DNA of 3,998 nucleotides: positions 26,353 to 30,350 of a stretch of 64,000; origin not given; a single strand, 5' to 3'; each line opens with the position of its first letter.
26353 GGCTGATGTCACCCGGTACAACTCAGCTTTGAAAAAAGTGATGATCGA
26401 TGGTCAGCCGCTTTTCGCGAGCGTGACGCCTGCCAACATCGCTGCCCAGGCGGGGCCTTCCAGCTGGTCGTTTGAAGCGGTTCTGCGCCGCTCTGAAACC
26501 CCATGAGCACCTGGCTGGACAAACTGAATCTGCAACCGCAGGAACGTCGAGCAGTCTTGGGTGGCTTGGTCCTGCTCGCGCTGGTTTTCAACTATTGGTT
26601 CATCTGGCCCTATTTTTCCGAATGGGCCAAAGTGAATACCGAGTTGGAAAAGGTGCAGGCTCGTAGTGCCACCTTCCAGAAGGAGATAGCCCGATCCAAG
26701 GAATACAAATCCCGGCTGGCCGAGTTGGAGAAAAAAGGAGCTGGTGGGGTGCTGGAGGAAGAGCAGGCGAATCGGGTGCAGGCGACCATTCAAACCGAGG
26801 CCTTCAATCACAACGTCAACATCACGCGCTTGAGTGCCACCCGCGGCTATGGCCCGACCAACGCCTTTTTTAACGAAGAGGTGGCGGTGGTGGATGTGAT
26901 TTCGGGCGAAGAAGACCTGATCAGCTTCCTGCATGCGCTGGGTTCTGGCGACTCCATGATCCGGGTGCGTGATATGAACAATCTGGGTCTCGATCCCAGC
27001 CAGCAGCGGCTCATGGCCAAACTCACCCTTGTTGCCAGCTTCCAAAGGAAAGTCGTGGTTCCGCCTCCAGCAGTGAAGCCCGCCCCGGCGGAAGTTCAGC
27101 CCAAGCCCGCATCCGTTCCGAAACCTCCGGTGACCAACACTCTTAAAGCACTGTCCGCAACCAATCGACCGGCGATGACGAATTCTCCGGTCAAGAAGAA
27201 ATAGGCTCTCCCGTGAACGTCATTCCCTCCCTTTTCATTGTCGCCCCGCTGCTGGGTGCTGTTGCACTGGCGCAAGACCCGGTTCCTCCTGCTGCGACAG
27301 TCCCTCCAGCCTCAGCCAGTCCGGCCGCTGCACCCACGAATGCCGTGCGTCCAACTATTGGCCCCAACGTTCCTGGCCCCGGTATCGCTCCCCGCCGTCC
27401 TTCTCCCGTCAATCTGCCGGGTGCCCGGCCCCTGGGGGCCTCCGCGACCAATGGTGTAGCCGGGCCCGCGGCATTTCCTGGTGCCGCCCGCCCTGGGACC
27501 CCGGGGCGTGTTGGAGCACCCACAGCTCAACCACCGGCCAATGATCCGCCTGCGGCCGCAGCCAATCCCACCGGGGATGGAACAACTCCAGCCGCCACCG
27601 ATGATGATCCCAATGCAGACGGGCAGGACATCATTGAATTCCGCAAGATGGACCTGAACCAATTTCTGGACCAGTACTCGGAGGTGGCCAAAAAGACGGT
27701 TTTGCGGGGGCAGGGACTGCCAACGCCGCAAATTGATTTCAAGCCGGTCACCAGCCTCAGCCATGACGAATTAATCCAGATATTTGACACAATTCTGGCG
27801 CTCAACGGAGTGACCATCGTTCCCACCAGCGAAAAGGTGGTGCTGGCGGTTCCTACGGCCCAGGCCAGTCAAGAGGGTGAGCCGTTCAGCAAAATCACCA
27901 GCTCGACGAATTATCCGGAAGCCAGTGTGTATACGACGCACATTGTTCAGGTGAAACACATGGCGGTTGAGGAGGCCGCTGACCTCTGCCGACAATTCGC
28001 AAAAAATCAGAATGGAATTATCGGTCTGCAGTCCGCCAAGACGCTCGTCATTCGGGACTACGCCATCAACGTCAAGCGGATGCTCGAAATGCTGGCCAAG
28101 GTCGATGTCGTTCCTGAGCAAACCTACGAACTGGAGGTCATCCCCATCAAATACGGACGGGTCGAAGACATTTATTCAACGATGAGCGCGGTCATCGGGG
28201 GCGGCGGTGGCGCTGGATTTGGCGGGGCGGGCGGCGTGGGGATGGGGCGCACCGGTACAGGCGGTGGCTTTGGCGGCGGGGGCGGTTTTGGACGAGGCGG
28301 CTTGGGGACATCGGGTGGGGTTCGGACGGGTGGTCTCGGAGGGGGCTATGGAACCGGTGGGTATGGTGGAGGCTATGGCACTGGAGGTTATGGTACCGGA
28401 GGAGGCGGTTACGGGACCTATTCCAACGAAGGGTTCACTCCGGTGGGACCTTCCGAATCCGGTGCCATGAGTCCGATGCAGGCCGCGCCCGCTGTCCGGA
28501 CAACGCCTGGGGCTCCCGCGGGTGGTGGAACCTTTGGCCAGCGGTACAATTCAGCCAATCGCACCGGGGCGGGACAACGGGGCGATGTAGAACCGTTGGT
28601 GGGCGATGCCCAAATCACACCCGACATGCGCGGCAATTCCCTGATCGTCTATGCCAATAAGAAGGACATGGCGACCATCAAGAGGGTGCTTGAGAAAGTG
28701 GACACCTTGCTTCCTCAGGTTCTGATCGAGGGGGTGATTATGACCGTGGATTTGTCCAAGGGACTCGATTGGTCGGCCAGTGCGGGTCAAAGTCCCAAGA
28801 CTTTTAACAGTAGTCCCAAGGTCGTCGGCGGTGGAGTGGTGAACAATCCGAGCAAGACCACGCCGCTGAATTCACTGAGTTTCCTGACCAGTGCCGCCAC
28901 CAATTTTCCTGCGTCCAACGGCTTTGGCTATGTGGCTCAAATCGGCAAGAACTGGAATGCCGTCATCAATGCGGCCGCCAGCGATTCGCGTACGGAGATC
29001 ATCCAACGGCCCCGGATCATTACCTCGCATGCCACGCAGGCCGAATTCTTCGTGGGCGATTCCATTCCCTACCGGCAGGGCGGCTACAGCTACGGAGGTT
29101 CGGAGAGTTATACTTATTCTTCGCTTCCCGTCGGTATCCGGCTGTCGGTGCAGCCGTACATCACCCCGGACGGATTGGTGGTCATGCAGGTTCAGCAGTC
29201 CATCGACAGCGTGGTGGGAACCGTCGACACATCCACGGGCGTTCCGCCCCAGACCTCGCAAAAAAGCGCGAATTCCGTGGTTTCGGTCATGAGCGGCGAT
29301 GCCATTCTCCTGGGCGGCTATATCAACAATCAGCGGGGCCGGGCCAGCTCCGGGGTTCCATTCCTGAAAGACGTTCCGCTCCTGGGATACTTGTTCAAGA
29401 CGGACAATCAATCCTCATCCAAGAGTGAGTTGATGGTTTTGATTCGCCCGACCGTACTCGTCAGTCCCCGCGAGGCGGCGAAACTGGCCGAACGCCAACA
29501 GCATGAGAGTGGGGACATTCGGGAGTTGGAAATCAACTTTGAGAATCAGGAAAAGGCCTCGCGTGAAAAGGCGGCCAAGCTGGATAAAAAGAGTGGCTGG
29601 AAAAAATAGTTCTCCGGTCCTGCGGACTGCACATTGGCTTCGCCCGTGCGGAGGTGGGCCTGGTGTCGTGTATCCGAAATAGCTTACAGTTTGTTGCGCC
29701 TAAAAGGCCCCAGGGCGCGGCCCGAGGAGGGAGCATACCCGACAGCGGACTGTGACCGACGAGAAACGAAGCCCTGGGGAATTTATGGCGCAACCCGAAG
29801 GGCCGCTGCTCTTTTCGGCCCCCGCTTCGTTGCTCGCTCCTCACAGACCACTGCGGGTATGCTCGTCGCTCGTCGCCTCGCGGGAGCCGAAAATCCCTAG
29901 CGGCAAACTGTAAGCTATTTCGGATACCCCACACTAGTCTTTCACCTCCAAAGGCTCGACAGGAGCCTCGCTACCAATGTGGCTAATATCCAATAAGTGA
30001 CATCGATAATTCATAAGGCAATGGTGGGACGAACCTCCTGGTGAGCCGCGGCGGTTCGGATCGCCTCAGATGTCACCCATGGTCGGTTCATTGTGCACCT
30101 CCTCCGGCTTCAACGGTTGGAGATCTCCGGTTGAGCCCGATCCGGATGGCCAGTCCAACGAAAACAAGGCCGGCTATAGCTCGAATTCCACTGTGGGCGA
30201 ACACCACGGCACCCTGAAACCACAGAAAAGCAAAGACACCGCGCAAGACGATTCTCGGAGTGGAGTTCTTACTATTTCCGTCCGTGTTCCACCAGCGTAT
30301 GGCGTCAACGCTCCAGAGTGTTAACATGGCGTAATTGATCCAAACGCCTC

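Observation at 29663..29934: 270-nt foldback element with 23-nt perfect terminal inverted repeats between convergent genes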

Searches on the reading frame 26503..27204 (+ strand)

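Call 13: search_protein_families(library=pfam, proteins=[window:26503-27204:+])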
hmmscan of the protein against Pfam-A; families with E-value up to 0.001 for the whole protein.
window:26503-27204:+ (233 aa): 1 family
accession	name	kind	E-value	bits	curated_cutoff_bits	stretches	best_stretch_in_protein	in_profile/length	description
PF04612.17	T2SSM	-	9e-07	29.7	27.8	1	9-112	10-103/160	Type II secretion system (T2SS), protein M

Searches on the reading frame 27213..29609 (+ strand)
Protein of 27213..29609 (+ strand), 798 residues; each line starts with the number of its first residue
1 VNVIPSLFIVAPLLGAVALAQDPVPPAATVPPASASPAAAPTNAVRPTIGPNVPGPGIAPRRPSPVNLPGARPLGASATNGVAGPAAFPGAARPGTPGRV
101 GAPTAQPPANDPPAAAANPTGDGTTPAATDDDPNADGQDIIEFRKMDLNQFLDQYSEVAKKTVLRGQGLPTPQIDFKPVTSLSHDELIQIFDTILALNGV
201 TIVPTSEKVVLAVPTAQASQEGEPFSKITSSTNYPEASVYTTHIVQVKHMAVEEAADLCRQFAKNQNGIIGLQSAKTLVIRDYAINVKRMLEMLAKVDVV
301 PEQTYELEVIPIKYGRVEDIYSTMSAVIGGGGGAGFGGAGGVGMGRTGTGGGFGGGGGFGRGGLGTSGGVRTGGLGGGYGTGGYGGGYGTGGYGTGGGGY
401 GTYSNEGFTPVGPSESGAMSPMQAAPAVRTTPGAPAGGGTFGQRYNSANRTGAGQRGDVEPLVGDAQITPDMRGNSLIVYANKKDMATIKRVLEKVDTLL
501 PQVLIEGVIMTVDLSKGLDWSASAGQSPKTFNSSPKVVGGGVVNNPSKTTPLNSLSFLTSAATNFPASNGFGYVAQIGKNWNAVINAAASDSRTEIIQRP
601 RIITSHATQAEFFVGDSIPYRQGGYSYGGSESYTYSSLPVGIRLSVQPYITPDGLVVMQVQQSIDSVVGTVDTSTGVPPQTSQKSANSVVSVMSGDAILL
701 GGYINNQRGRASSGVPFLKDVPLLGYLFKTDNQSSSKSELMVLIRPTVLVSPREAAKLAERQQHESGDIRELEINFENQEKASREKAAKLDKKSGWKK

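Call 13: search_protein_families(library=pfam, proteins=[window:27213-29609:+])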
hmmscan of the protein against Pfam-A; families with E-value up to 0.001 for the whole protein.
window:27213-29609:+ (798 aa): 3 families
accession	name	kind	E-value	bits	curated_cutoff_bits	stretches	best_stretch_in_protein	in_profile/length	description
PF00263.26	Secretin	-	4e-41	140.9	27.5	1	588-749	2-168/169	Bacterial type II and III secretion system protein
PF03958.22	Secretin_N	-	1.4e-12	48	28.2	1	308-498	2-65/69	Bacterial type II/III secretion system short domain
PF21305.2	type_II_gspD_N0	-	4.9e-05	23.5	27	1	142-209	2-68/71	GspD-like, N0 domain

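Call 27: find_homologous_proteins(query=window:27213-29609:+, max_evalue=1e-50)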
Query window:27213-29609:+ (798 aa): 312 proteins with E <= 1e-50 among 8000 candidates; the best 120 are listed.
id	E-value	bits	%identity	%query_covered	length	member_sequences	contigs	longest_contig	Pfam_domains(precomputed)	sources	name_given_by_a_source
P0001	0.0e+0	1723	98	100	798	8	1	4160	PF03958.23,PF00263.27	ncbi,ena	-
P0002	0.0e+0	1375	95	82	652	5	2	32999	PF03958.23,PF00263.27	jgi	-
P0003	0.0e+0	1336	88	49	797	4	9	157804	PF21305.3,PF03958.23,PF00263.27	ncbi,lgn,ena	-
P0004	0.0e+0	1318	87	49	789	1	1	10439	PF03958.23,PF00263.27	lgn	-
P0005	0.0e+0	1117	75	49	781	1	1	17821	PF03958.23,PF00263.27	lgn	-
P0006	1.6e-281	954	69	50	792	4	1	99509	PF03958.23,PF00263.27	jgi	-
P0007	1.3e-236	806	57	34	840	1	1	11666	PF03958.23,PF00263.27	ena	-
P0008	2.4e-236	805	72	24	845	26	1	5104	PF03958.23,PF00263.27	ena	-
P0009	3.4e-236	804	57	34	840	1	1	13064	PF03958.23,PF00263.27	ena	-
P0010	1.6e-235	802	56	48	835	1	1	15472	PF03958.23,PF00263.27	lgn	-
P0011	1.3e-233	796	55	37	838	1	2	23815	PF03958.23,PF00263.27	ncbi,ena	-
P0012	2.9e-233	795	70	24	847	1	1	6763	PF03958.23,PF00263.27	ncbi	-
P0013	2.1e-231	789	72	24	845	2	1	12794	PF03958.23,PF00263.27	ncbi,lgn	-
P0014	2.9e-227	775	49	40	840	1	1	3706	PF03958.23,PF00263.27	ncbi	-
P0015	1.9e-226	772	56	82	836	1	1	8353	PF03958.23,PF00263.27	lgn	-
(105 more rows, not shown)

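Call 28: find_encoding_contigs(protein=P0003, flank=3000, max_places=3)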
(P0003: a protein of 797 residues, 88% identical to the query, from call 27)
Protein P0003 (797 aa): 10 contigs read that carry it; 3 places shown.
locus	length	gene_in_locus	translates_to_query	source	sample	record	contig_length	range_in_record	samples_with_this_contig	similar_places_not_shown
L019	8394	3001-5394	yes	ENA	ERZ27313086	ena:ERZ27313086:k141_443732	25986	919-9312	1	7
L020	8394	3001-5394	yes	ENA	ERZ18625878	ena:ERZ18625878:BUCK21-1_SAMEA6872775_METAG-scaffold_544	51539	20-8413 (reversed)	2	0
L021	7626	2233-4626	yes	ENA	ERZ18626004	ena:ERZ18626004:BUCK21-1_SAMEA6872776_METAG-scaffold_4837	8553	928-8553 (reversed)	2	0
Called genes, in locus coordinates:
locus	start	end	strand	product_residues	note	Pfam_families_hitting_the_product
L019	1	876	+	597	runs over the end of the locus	?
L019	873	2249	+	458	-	-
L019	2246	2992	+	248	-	PF04612:T2SSM (weak)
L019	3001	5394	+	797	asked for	PF21305:type_II_gspD_N0 (weak), PF03958:Secretin_N (weak), PF00263:Secretin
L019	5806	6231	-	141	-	PF06133:Com_YlbF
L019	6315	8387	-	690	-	PF06925:MGDG_synth, PF02811:PHP (weak)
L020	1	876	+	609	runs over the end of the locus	PF05157:MshEN, PF00437:T2SSE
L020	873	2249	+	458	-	-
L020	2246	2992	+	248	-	PF04612:T2SSM (weak)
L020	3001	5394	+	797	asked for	PF21305:type_II_gspD_N0 (weak), PF03958:Secretin_N (weak), PF00263:Secretin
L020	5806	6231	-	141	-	PF06133:Com_YlbF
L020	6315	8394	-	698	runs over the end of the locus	?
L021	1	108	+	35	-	?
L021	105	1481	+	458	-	-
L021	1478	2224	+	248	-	PF04612:T2SSM (weak)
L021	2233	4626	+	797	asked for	PF21305:type_II_gspD_N0 (weak), PF03958:Secretin_N (weak), PF00263:Secretin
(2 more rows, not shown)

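Call 29: find_encoding_contigs(protein=P0002, flank=3000, max_places=2)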
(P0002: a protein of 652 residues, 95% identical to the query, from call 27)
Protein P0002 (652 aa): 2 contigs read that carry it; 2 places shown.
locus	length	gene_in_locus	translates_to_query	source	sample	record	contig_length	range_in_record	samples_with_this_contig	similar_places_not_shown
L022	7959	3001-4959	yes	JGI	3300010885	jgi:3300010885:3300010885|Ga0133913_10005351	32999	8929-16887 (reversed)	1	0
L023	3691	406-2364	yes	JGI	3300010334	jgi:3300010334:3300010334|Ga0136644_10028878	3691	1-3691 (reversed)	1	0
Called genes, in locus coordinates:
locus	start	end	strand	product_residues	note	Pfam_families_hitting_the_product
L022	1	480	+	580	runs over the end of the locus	PF05157:MshEN, PF00437:T2SSE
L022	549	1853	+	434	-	-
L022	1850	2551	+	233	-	PF04612:T2SSM (weak)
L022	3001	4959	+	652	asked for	PF03958:Secretin_N (weak), PF00263:Secretin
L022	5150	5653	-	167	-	-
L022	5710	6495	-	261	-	-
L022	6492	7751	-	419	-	PF09084:NMT1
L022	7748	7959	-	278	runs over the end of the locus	PF13030:DUF3891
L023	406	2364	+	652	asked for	PF03958:Secretin_N (weak), PF00263:Secretin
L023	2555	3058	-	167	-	-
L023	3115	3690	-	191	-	?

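Call 30: find_encoding_contigs(protein=P0001, flank=3000, max_places=2)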
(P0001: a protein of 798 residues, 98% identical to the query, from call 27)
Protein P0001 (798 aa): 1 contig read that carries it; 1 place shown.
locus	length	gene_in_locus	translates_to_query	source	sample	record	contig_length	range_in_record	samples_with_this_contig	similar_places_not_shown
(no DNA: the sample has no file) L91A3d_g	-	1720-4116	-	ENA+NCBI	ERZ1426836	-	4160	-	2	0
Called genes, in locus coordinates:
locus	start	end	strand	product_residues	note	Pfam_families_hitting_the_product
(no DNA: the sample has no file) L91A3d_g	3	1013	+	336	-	?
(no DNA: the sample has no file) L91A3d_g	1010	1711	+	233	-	PF04612:T2SSM (faint)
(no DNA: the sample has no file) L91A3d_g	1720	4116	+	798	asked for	PF03958:Secretin_N (weak), PF00263:Secretin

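Call 82: find_encoding_contigs(protein=P0004, flank=2000, max_places=2)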
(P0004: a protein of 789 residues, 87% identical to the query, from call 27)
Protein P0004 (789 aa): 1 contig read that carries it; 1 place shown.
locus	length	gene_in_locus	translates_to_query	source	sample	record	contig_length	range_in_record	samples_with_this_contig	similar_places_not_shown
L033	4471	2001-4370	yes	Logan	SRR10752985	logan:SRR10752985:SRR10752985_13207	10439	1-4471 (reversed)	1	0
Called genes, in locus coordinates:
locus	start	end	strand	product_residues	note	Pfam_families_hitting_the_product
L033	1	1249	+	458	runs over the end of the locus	-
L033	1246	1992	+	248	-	PF04612:T2SSM (weak)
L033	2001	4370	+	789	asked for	PF03958:Secretin_N (weak), PF00263:Secretin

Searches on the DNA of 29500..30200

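Call 36: search_rna_families(source=window, start=29500, end=30200, threshold=evalue, max_evalue=1)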
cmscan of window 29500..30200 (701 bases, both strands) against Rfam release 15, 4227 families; matches with E-value up to 1: 0.
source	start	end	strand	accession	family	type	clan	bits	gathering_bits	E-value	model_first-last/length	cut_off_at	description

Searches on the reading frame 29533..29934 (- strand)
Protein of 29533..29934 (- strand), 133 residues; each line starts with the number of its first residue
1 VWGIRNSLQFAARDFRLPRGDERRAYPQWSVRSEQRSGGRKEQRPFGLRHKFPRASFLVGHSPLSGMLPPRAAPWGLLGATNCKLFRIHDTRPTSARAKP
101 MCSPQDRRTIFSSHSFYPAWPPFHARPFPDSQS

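Call 80: search_protein_families(library=pfam, max_evalue=0.01, proteins=[window:29533-29934:-])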
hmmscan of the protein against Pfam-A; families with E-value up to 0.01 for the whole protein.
window:29533-29934:- (133 aa): 0 families
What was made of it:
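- Checked: They have no Pfam family (call 80).
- The internal ORFs have no family (call 80).
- Tried and rejected: ORFs near truncated copies gave nothing relevant (call 80).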
